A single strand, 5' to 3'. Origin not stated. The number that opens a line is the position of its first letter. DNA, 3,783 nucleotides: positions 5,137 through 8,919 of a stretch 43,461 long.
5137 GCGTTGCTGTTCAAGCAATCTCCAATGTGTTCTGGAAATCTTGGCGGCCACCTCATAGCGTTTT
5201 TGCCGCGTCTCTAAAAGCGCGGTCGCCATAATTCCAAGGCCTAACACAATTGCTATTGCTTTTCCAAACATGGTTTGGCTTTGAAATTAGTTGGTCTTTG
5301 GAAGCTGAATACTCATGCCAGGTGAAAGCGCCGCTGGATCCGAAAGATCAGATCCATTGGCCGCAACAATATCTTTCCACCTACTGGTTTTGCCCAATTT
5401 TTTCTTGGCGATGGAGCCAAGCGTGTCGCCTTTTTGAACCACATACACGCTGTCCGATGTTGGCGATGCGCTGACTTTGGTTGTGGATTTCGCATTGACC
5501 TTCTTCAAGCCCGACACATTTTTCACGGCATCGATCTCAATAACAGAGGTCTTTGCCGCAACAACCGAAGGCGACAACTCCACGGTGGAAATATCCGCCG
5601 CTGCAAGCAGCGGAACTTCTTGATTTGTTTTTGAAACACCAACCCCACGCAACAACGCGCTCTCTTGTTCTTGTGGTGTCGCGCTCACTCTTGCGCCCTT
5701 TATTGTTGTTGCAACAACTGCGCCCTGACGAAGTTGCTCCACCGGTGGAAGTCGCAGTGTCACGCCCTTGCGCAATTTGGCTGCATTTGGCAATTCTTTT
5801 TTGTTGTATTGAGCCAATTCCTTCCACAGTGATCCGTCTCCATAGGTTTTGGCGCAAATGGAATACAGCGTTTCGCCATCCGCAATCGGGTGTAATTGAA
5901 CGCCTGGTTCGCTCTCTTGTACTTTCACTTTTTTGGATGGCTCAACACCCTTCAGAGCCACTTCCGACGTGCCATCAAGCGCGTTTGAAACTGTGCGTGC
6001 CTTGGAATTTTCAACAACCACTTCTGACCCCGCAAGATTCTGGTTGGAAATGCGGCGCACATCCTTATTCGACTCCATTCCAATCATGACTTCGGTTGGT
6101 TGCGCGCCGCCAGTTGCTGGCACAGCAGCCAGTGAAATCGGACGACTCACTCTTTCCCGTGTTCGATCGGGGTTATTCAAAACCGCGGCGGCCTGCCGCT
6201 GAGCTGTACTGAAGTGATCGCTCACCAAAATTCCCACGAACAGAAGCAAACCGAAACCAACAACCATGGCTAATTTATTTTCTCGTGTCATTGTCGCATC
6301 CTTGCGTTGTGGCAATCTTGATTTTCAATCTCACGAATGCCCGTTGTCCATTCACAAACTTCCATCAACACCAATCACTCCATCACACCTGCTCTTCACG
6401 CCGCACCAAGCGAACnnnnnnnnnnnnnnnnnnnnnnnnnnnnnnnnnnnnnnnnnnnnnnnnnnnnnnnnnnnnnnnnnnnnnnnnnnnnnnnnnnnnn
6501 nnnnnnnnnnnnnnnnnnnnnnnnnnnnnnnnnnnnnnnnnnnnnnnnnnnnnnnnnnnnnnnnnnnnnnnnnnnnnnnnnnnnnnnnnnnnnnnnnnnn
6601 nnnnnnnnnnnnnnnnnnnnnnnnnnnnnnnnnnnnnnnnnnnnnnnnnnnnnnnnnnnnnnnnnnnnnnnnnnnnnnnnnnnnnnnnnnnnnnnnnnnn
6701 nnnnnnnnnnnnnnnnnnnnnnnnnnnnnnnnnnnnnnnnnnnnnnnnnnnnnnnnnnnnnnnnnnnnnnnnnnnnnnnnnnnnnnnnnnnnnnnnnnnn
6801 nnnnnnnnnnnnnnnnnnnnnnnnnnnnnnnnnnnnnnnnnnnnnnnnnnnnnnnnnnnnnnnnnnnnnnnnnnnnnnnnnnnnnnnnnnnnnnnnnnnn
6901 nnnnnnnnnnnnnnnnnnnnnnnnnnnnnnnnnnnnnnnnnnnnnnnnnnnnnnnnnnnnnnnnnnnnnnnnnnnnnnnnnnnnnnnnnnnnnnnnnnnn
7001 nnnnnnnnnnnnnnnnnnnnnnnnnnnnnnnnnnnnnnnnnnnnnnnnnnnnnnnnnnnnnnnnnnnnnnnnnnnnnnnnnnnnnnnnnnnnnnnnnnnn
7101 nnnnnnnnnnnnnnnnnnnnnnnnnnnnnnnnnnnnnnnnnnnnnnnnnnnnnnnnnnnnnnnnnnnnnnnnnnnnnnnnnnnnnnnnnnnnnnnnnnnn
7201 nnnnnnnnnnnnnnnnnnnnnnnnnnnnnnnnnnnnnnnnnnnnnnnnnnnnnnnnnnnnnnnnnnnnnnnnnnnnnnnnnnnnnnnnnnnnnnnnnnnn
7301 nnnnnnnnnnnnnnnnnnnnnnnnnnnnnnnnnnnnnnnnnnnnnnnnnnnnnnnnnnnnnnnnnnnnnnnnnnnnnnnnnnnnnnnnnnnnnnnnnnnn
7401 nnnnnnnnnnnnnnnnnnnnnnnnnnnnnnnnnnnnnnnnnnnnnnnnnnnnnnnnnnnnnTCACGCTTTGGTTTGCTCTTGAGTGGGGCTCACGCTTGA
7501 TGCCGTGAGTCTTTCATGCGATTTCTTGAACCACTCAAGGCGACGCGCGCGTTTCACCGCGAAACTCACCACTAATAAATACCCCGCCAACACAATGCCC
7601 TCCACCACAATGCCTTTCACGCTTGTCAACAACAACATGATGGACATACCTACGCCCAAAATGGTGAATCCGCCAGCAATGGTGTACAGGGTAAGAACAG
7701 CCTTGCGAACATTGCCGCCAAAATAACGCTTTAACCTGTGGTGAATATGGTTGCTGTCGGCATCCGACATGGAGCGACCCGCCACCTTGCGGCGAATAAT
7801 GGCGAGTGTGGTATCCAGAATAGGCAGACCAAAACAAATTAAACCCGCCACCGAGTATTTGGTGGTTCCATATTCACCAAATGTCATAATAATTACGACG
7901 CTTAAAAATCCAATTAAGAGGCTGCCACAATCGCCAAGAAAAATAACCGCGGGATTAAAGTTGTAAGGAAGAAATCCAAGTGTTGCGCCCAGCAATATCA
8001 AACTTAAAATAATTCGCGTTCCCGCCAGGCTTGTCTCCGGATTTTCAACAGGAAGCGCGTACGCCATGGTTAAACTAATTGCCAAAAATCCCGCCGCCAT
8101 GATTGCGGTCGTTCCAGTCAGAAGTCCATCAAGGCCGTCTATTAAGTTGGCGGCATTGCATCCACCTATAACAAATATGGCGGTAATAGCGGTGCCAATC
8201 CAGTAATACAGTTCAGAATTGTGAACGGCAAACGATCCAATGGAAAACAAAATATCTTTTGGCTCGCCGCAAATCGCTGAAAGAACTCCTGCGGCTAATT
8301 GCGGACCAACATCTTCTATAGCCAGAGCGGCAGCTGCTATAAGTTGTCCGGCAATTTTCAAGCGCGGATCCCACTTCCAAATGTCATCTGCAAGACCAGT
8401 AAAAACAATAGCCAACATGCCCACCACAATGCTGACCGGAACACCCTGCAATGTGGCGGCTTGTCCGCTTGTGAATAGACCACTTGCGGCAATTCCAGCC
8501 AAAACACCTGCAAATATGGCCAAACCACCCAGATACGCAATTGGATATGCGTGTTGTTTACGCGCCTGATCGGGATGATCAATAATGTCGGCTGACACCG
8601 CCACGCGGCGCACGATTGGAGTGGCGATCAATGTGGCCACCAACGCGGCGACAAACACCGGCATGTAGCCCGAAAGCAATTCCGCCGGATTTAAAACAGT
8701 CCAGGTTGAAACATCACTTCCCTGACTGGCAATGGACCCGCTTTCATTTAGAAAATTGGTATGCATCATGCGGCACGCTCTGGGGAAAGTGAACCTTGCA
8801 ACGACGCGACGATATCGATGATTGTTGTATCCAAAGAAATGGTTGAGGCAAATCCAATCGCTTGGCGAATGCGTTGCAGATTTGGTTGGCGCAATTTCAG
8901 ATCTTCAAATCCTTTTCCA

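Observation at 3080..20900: Exosortase/polysaccharide-export module joined head-to-tail to a truncated dcw module in one roughly 17.8-kb co-directional gene string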

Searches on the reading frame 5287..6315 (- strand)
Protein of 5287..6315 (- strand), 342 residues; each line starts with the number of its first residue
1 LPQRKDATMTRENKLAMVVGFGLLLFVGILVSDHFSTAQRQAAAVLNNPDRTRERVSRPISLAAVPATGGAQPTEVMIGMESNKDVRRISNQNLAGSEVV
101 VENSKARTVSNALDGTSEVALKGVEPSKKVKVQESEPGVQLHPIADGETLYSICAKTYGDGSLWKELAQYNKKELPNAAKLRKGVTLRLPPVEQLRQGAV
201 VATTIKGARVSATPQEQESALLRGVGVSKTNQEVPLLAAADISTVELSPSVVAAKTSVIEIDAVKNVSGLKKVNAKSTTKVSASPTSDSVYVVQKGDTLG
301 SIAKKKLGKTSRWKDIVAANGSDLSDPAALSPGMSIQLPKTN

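Call 3: search_protein_families(library=pfam, proteins=[window:5287-6315:-], max_evalue=0.01)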
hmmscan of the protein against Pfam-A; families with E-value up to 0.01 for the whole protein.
window:5287-6315:- (342 aa): 2 families
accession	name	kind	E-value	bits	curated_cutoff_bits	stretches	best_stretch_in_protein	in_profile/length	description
PF01476.26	LysM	-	3.2e-13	49.8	20.9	1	291-339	1-43/43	LysM domain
PF05489.18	Phage_tail_X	-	0.0008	19.4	22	0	145-193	6-55/60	Phage Tail Protein X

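Call 4: search_protein_families(library=ncbifam, proteins=[window:5287-6315:-], max_evalue=0.001)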
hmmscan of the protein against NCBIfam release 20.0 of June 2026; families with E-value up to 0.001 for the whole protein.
window:5287-6315:- (342 aa): 4 families
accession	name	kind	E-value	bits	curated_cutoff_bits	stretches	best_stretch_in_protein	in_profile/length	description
NF008399.0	PRK11198.1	equivalog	3.5e-23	82.7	134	2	242-341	51-148/149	peptidoglycan-binding protein LysM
TIGR02899.1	spore_safA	subfamily_domain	2.6e-05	24.1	67.85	1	293-339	1-43/44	SafA/ExsA family spore coat assembly protein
NF047755.1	LIC_10271_M23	exception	3.1e-05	23.8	180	0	283-326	19-59/207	LIC_10271 family cell wall hydrolase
NF040883.1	amid_act_ActS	equivalog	0.0002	20.7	375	0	279-336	24-76/242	amidase activator ActS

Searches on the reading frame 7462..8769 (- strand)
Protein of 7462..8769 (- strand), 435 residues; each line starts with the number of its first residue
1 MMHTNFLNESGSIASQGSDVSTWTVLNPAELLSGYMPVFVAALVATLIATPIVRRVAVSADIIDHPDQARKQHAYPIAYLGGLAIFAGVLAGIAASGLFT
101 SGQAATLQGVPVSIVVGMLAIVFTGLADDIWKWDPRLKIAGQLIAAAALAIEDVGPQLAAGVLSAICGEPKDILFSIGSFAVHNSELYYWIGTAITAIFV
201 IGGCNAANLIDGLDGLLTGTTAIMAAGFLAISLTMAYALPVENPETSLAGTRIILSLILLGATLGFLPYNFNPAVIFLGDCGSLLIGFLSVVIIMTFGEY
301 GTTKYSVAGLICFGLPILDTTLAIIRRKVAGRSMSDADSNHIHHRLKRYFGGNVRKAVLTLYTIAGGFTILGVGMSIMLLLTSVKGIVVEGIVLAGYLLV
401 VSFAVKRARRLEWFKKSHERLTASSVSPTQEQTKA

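Call 3: search_protein_families(library=pfam, proteins=[window:7462-8769:-], max_evalue=0.01)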
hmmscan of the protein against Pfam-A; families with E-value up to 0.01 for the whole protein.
window:7462-8769:- (435 aa): 1 family
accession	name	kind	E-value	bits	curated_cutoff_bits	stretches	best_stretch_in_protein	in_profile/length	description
PF00953.26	Glycos_transf_4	-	1.4e-30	106.8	27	1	113-296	3-158/160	Glycosyl transferase family 4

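Call 4: search_protein_families(library=ncbifam, proteins=[window:7462-8769:-], max_evalue=0.001)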
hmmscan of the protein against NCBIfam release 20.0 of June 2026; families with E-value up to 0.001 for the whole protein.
window:7462-8769:- (435 aa): 3 families
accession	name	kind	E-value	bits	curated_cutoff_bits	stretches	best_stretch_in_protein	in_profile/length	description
TIGR02380.1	ECA_wecA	exception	3.4e-24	85.7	326.05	1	41-406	6-338/346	UDP-N-acetylglucosamine--undecaprenyl-phosphate N-acetylglucosaminephosphotransferase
NF053644.1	MraY_archaea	equivalog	3.9e-18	65.9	450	2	193-368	183-335/340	pseudomurein biosynthesis MraY family phospho-N-acetylmuramoyl-pentapeptide-transferase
TIGR00445.1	mraY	equivalog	1.5e-17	64.1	192.05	1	117-301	68-250/321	phospho-N-acetylmuramoyl-pentapeptide-transferase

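Call 18: search_solved_structures(query=window:7462-8769:-, max_evalue=0.01, show_alignments=2)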
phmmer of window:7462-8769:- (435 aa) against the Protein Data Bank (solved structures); distinct sequences matched with E-value up to 0.01: 5.
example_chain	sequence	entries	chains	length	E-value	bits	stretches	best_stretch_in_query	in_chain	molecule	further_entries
8g01_A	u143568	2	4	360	8.2e-13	51.4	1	196-349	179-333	Phospho-N-acetylmuramoyl-pentapeptide-transferase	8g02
8tlu_A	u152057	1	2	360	8.4e-13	51.4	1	196-349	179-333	Phospho-N-acetylmuramoyl-pentapeptide-transferase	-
9zno_A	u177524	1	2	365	1.5e-12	50.5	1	190-375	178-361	Phospho-N-acetylmuramoyl-pentapeptide-transferase (MraY)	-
4j72_A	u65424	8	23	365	1.2e-11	47.6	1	185-346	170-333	Phospho-N-acetylmuramoyl-pentapeptide-transferase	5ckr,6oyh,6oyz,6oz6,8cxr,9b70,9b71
5jnq_A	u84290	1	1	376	0.0018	20.6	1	195-293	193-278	Phospho-N-acetylmuramoyl-pentapeptide-transferase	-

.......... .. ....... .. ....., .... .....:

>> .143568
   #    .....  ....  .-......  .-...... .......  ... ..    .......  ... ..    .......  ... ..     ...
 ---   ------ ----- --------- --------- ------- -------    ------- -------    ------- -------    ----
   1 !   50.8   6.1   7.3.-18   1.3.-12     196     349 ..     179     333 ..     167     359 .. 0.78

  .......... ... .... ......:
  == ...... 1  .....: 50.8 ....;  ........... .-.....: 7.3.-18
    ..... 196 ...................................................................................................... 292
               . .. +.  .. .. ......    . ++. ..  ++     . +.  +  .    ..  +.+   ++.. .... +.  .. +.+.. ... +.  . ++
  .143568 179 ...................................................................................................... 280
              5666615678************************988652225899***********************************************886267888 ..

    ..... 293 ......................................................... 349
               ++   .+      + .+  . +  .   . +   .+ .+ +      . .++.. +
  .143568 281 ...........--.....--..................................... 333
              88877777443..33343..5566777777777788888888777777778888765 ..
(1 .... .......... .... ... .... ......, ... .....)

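Call 39: find_homologous_proteins(query=window:7462-8769:-, max_evalue=1e-10)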
Query window:7462-8769:- (435 aa): 6155 proteins with E <= 1e-10 among 8000 candidates; the best 120 are listed.
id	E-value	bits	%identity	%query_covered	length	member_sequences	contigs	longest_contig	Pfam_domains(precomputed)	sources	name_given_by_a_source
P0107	1.9e-268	908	97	100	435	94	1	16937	PF00953.27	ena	-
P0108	2.3e-234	796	85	100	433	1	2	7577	PF00953.27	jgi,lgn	jgi:UDP-GlcNAc:undecaprenyl-phosphate GlcNAc-1-phosphate transferase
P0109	4.4e-233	792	84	100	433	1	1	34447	PF00953.27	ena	-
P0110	4.4e-233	792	84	100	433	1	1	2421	PF00953.27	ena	-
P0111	5.3e-233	792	84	100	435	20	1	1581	PF00953.27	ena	-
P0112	6.0e-233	791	84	100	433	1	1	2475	PF00953.27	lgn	-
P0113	7.2e-233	791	84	100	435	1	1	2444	PF00953.27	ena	-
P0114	1.4e-232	790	84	100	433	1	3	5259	PF00953.27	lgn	-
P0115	1.6e-232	790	84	100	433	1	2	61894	PF00953.27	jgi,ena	jgi:UDP-GlcNAc:undecaprenyl-phosphate GlcNAc-1-phosphate transferase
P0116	2.2e-232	790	84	100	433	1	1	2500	PF00953.27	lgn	-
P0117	3.3e-232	789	84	100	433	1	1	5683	PF00953.27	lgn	-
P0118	5.4e-232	788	83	100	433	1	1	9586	PF00953.27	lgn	-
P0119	8.8e-232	788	83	100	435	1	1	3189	PF00953.27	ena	-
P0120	1.3e-231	787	83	100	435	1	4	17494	PF00953.27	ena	-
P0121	1.8e-231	787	83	100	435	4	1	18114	PF00953.27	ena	-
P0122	2.0e-231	786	83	100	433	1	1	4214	PF00953.27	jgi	jgi:UDP-GlcNAc:undecaprenyl-phosphate GlcNAc-1-phosphate transferase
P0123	5.3e-231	785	83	100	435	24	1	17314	PF00953.27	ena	-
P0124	5.5e-231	785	83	100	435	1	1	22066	PF00953.27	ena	-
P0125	5.6e-231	785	83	100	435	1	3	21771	PF00953.27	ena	-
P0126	6.4e-231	785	83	100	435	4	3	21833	PF00953.27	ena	-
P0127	8.1e-231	784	83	100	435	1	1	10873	PF00953.27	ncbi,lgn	-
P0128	1.0e-230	784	83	100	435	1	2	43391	PF00953.27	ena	-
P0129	1.1e-230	784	83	100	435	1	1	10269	PF00953.27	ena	-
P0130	3.3e-230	782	83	100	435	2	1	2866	PF00953.27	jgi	-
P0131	3.8e-230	782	83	100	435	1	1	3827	PF00953.27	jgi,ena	-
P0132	6.0e-230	782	83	100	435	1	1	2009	PF00953.27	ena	-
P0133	9.5e-230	781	83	100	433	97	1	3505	PF00953.27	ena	-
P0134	1.5e-229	780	83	100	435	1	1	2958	PF00953.27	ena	-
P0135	1.8e-229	780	83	100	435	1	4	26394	PF00953.27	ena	-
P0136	2.2e-229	780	82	100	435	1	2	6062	PF00953.27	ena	-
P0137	2.5e-229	779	82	100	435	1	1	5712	PF00953.27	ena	-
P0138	3.0e-229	779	82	100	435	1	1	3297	PF00953.27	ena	-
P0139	5.1e-229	778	82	100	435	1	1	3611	PF00953.27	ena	-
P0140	1.5e-228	777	82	100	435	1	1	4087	PF00953.27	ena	-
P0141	1.6e-228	777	82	100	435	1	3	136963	PF00953.27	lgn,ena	-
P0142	2.0e-228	776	82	100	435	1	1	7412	PF00953.27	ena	-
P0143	2.3e-228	776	82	100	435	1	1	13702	PF00953.27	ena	-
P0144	4.2e-228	775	82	100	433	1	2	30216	PF00953.27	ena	-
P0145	5.8e-228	775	82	100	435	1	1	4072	PF00953.27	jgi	-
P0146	6.0e-228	775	82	100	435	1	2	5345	PF00953.27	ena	-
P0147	6.3e-228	775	82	100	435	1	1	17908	PF00953.27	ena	-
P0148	9.8e-228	774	82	100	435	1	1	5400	PF00953.27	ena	-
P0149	1.3e-227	774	82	100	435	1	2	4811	PF00953.27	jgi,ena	jgi:UDP-GlcNAc:undecaprenyl-phosphate GlcNAc-1-phosphate transferase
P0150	1.8e-227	773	82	100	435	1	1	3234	PF00953.27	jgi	-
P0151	2.1e-227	773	82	100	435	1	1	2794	PF00953.27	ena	-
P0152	2.6e-227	773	82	100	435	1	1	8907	PF00953.27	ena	-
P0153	1.0e-226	771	83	100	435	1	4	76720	PF00953.27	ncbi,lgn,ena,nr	ncbi:MAG: undecaprenyl/decaprenyl-phosphate alpha-N-acetylglucosaminyl 1-phosphate transferase [Phyc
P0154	5.4e-226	768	81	100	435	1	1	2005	PF00953.27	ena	-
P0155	1.2e-223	761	86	94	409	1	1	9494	PF00953.27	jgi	jgi:UDP-GlcNAc:undecaprenyl-phosphate GlcNAc-1-phosphate transferase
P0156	4.0e-223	759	83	97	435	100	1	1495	PF00953.27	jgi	-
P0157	6.4e-216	735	80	97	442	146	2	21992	PF00953.27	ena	-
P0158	1.0e-213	728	85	92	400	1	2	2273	PF00953.27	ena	-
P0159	3.1e-213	726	85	92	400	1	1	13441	PF00953.27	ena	-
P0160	6.7e-207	706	85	88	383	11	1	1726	PF00953.27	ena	-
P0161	3.3e-200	684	76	96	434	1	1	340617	PF00953.27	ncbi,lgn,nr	ncbi:MAG: undecaprenyl/decaprenyl-phosphate alpha-N-acetylglucosaminyl 1-phosphate transferase [Plan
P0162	7.5e-196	669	75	95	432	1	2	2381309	PF00953.27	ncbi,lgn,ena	-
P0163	7.9e-196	669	75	95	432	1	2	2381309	PF00953.27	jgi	jgi:UDP-GlcNAc:undecaprenyl-phosphate GlcNAc-1-phosphate transferase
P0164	2.9e-154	532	59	97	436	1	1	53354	PF00953.27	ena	-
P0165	3.7e-154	532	59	97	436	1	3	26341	PF00953.27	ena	-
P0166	2.1e-153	529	61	94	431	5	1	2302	PF00953.27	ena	-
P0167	4.4e-153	528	61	94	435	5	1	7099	PF00953.27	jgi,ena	jgi:UDP-GlcNAc:undecaprenyl-phosphate GlcNAc-1-phosphate transferase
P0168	8.8e-153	527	63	89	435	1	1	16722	PF00953.27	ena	-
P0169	1.7e-152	526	60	96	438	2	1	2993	PF00953.27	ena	-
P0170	3.8e-152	525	59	98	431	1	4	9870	PF00953.27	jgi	jgi:UDP-GlcNAc:undecaprenyl-phosphate GlcNAc-1-phosphate transferase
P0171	4.6e-152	525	60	95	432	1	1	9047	PF00953.27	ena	-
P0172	1.2e-151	524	62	94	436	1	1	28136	PF00953.27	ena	-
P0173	1.2e-151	524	63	89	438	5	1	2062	PF00953.27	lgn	-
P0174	1.2e-151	524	61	94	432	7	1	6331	PF00953.27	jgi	jgi:UDP-GlcNAc:undecaprenyl-phosphate/decaprenyl-phosphate GlcNAc-1-phosphate transferase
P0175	1.8e-151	523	60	94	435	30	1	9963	PF00953.27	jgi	jgi:UDP-GlcNAc:undecaprenyl-phosphate GlcNAc-1-phosphate transferase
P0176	2.1e-151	523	60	94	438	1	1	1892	PF00953.27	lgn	-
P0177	2.3e-151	523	60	94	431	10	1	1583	PF00953.27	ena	-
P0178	2.6e-151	523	59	97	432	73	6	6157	PF00953.27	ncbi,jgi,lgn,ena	jgi:UDP-GlcNAc:undecaprenyl-phosphate GlcNAc-1-phosphate transferase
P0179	3.3e-151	522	62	89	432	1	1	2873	PF00953.27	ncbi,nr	ncbi:MAG: undecaprenyl/decaprenyl-phosphate alpha-N-acetylglucosaminyl 1-phosphate transferase [Plan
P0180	4.1e-151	522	61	92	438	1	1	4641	PF00953.27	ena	-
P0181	4.3e-151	522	62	94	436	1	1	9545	PF00953.27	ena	-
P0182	4.4e-151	522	62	89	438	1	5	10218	PF00953.27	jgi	-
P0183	1.0e-150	521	59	95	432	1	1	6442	PF00953.27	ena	-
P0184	1.1e-150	520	61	92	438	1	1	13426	PF00953.27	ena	-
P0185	1.2e-150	520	59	95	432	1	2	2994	PF00953.27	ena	-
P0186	1.7e-150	520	63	89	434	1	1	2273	PF00953.27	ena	-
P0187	9.9e-150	517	60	94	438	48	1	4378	PF00953.27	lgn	-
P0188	1.2e-149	517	59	95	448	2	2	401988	PF00953.27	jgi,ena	-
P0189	3.0e-149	516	60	94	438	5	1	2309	PF00953.27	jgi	jgi:UDP-GlcNAc:undecaprenyl-phosphate GlcNAc-1-phosphate transferase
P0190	7.1e-149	514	62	93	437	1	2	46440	PF00953.27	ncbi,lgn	-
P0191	6.4e-148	511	62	89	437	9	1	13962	PF00953.27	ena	-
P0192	7.3e-148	511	60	96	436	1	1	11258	PF00953.27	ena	-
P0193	7.5e-148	511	61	93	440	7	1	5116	PF00953.27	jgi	-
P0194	8.4e-148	511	61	94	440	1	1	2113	PF00953.27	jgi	jgi:UDP-GlcNAc:undecaprenyl-phosphate GlcNAc-1-phosphate transferase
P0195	9.8e-148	511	61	92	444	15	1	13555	PF00953.27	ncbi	-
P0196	1.8e-147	510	58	95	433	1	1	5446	PF00953.27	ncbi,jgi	jgi:UDP-GlcNAc:undecaprenyl-phosphate GlcNAc-1-phosphate transferase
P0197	4.3e-147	509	59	93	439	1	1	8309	PF00953.27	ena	-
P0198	4.3e-147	509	59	93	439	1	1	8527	PF00953.27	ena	-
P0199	4.6e-147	509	59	93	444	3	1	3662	PF00953.27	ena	-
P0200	1.8e-146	507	61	89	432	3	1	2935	PF00953.27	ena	-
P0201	1.8e-146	507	59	93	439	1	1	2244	PF00953.27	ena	-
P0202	8.0e-146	504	58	95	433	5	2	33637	PF00953.27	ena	-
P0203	1.4e-144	500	61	89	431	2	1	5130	PF00953.27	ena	-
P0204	5.7e-144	498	59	94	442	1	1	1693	PF00953.27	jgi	jgi:UDP-GlcNAc:undecaprenyl-phosphate GlcNAc-1-phosphate transferase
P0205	4.7e-138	479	59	90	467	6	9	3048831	PF00953.27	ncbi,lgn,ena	ncbi:MAG: MraY family glycosyltransferase [Phycisphaerales bacterium]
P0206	2.2e-137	477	59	89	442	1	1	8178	PF00953.27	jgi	-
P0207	8.7e-137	475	57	93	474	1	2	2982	PF00953.27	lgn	-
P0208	2.8e-136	473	56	93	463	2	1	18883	PF00953.27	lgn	-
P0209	1.0e-134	468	58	88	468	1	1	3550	PF00953.27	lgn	-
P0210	1.4e-134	467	56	93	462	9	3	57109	PF00953.27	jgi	jgi:UDP-GlcNAc:undecaprenyl-phosphate/decaprenyl-phosphate GlcNAc-1-phosphate transferase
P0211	3.4e-134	466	55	93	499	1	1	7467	PF00953.27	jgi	jgi:UDP-GlcNAc:undecaprenyl-phosphate/decaprenyl-phosphate GlcNAc-1-phosphate transferase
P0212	1.2e-133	464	57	89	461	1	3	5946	PF00953.27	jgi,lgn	jgi:UDP-GlcNAc:undecaprenyl-phosphate GlcNAc-1-phosphate transferase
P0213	3.1e-133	463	56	93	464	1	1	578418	PF00953.27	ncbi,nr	ncbi:MAG: undecaprenyl/decaprenyl-phosphate alpha-N-acetylglucosaminyl 1-phosphate transferase [Phyc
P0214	4.6e-133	462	57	88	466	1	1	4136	PF00953.27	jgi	jgi:UDP-GlcNAc:undecaprenyl-phosphate GlcNAc-1-phosphate transferase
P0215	1.1e-132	461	53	93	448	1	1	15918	PF00953.27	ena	-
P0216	1.9e-132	460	57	91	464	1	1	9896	PF00953.27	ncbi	-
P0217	2.5e-132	460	57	88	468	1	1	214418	PF00953.27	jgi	jgi:UDP-GlcNAc:undecaprenyl-phosphate GlcNAc-1-phosphate transferase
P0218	2.5e-132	460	54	94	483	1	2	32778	PF00953.27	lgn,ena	-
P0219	3.0e-132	460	56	94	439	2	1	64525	PF00953.27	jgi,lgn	jgi:UDP-GlcNAc:undecaprenyl-phosphate GlcNAc-1-phosphate transferase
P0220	3.1e-132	460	58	88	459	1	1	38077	PF00953.27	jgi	-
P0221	3.5e-132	459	57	90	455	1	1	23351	PF00953.27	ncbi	-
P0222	4.5e-132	459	56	93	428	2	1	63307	PF00953.27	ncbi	-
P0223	8.9e-132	458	54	95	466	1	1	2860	PF00953.27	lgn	-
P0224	2.5e-131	457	55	93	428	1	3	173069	PF00953.27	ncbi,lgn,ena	-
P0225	3.3e-131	456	57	90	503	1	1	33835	PF00953.27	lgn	-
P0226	3.9e-131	456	53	93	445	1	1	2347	PF00953.27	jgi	jgi:UDP-GlcNAc:undecaprenyl-phosphate GlcNAc-1-phosphate transferase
